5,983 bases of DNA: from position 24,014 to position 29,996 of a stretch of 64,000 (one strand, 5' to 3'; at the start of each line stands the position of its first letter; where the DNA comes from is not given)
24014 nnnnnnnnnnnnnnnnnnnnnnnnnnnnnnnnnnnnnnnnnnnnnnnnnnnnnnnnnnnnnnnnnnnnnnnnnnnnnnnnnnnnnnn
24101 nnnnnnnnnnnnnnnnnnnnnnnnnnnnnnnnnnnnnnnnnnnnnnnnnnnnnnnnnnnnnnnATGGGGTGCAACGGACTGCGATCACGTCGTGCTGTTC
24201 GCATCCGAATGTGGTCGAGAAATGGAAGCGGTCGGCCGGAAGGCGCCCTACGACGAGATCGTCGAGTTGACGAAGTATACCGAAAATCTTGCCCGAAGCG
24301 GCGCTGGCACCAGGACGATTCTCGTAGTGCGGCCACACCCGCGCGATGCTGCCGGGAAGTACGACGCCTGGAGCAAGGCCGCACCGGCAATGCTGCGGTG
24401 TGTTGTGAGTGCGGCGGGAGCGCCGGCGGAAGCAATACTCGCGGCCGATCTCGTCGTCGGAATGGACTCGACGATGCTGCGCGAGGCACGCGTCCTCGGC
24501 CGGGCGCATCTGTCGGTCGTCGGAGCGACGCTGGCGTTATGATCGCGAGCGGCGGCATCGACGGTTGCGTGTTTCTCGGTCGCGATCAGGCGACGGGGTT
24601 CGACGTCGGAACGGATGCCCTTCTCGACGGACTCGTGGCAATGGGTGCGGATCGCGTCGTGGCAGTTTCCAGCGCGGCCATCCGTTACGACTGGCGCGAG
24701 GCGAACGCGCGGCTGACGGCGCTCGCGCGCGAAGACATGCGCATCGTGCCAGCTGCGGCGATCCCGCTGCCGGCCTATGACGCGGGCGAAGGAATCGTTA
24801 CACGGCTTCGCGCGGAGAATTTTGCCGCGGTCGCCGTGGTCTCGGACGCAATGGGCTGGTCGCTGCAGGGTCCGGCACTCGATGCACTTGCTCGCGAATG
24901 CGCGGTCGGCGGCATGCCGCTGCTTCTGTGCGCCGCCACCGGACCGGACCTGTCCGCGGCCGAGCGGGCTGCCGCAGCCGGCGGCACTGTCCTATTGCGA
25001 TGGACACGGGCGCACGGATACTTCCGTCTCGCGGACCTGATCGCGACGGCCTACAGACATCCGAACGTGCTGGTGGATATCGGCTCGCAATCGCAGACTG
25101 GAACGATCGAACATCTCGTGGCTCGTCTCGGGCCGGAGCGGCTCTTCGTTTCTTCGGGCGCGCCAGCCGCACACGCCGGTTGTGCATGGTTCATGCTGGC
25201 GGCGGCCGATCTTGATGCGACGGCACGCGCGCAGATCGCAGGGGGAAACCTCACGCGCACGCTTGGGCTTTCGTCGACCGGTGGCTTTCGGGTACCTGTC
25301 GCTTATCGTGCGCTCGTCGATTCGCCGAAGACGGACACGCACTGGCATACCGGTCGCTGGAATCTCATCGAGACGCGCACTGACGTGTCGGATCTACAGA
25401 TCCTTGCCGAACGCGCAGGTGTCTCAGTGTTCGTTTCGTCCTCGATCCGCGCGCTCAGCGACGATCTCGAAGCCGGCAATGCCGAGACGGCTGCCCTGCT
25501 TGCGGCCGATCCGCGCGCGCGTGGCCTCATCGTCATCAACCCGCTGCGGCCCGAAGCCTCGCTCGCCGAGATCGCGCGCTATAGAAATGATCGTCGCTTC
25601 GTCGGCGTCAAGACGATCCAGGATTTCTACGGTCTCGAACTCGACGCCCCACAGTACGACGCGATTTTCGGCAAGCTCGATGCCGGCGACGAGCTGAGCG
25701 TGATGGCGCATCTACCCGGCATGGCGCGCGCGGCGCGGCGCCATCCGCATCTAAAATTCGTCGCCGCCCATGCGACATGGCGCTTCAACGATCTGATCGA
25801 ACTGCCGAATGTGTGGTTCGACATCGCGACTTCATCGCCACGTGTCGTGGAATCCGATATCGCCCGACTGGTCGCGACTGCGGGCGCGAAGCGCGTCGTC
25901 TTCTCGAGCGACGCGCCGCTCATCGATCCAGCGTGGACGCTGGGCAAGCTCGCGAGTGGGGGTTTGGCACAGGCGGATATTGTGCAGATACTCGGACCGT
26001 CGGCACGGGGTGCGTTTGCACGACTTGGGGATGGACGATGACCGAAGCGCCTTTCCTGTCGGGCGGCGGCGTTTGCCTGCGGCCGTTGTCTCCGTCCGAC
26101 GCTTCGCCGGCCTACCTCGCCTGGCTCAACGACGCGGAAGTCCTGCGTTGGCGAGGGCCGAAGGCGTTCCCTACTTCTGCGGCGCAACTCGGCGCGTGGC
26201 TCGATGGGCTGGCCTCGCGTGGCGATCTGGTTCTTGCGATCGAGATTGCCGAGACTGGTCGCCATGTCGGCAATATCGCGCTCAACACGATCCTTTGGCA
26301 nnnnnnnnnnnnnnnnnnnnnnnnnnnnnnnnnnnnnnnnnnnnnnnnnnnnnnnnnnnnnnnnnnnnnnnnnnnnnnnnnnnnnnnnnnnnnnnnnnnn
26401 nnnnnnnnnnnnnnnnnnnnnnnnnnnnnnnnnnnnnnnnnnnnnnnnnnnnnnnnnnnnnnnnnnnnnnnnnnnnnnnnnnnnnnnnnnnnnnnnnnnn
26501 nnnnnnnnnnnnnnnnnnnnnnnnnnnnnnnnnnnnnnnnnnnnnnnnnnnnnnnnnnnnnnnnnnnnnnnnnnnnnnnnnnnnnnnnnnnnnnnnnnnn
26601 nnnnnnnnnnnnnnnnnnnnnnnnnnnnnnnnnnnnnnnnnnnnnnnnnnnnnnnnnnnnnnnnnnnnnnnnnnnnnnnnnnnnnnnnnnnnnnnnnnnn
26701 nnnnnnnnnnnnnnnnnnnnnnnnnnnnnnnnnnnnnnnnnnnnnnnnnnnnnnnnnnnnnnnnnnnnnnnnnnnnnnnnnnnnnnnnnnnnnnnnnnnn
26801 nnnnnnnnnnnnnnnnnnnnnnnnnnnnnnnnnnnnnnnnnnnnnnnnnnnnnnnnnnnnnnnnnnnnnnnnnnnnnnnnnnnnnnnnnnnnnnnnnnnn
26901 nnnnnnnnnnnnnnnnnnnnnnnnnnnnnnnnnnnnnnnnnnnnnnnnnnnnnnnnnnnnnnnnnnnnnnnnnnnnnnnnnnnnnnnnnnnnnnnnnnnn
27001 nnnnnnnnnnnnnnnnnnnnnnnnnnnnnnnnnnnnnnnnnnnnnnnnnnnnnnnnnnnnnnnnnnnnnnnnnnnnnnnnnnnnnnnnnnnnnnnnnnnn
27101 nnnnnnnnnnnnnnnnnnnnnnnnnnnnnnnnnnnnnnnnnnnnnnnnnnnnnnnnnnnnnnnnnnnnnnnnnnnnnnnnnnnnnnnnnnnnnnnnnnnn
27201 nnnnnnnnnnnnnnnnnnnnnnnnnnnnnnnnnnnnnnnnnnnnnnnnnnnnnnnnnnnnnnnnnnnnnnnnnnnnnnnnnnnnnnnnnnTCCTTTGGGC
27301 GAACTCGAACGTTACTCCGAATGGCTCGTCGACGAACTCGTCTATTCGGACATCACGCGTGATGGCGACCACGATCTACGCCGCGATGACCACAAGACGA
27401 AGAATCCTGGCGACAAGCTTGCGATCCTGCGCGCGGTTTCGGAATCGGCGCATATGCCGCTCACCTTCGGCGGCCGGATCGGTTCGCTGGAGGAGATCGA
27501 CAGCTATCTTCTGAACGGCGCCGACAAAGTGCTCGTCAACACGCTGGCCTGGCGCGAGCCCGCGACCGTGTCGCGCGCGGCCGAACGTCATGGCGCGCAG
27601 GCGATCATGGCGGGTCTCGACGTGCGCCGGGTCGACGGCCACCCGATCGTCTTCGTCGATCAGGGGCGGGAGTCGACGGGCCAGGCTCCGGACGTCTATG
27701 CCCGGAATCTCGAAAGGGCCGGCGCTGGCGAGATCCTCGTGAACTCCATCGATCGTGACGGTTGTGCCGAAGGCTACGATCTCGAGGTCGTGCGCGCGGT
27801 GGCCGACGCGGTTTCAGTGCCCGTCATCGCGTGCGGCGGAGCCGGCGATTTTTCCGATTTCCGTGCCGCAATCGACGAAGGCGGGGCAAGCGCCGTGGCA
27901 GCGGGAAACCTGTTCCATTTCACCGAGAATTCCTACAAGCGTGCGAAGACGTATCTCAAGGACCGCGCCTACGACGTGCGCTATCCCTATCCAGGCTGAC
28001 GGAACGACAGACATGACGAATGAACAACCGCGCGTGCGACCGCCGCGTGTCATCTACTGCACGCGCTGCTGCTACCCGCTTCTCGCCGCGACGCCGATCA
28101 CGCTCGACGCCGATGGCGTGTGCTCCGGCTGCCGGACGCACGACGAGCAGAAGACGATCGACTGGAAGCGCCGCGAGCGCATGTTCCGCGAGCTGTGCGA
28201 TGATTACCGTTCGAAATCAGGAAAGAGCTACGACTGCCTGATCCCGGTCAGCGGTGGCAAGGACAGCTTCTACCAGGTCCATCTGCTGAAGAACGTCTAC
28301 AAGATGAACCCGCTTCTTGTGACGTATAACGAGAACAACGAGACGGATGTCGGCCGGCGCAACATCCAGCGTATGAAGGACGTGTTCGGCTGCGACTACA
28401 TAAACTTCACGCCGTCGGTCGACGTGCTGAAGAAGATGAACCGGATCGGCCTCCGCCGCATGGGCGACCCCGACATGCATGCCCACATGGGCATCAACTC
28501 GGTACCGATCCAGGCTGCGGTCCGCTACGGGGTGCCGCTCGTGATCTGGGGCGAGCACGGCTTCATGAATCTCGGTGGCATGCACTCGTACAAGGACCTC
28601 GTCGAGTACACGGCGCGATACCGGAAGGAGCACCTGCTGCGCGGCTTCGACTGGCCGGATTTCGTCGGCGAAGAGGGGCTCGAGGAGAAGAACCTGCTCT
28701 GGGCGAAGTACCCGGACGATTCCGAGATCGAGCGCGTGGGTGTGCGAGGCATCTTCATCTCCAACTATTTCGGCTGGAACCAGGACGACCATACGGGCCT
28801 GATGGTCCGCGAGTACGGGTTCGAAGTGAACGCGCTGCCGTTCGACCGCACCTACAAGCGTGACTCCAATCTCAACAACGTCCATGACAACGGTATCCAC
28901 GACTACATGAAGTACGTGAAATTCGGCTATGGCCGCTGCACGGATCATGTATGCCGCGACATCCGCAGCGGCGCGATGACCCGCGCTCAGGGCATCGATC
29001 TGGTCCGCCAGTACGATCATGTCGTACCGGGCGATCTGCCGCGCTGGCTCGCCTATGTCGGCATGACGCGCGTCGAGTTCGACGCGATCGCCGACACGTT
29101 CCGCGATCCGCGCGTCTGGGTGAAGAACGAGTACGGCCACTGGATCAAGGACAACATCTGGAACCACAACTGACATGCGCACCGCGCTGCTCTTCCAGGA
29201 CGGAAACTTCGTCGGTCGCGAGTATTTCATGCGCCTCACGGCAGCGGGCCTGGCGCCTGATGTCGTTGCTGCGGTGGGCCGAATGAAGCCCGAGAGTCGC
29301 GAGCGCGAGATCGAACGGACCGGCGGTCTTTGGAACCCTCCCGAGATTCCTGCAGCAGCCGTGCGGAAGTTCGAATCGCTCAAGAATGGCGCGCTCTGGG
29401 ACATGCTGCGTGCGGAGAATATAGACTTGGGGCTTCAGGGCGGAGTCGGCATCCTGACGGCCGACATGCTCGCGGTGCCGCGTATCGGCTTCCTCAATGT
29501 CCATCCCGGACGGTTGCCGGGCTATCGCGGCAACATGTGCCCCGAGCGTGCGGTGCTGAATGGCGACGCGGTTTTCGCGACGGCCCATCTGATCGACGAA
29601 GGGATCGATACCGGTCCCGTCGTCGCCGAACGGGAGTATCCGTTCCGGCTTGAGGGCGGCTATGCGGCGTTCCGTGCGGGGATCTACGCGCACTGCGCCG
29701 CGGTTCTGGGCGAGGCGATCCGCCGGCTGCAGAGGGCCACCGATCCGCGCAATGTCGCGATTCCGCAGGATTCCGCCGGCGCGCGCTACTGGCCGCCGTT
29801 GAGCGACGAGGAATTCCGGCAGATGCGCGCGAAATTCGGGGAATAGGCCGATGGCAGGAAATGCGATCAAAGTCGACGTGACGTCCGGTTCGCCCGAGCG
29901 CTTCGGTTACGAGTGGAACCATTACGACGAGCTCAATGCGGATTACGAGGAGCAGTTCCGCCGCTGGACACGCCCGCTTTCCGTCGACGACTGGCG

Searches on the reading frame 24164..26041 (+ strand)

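Call 52: search_protein_families(library=pfam, proteins=[window:24164-26041:+], max_evalue=0.00001)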
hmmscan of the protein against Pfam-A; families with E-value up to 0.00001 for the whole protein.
window:24164-26041:+ (625 aa): 1 family
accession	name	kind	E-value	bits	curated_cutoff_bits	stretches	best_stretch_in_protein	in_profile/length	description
PF04909.20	Amidohydro_2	-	1.2e-23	84.7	26.4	1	442-598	70-261/289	Amidohydrolase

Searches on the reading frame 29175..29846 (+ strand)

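Call 52: search_protein_families(library=pfam, proteins=[window:29175-29846:+], max_evalue=0.00001)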
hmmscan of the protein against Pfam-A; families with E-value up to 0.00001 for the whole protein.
window:29175-29846:+ (223 aa): 1 family
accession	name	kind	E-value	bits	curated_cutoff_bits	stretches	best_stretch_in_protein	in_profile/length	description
PF00551.24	Formyl_trans_N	-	2.3e-11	44.2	26.1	1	67-155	64-154/181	Formyl transferase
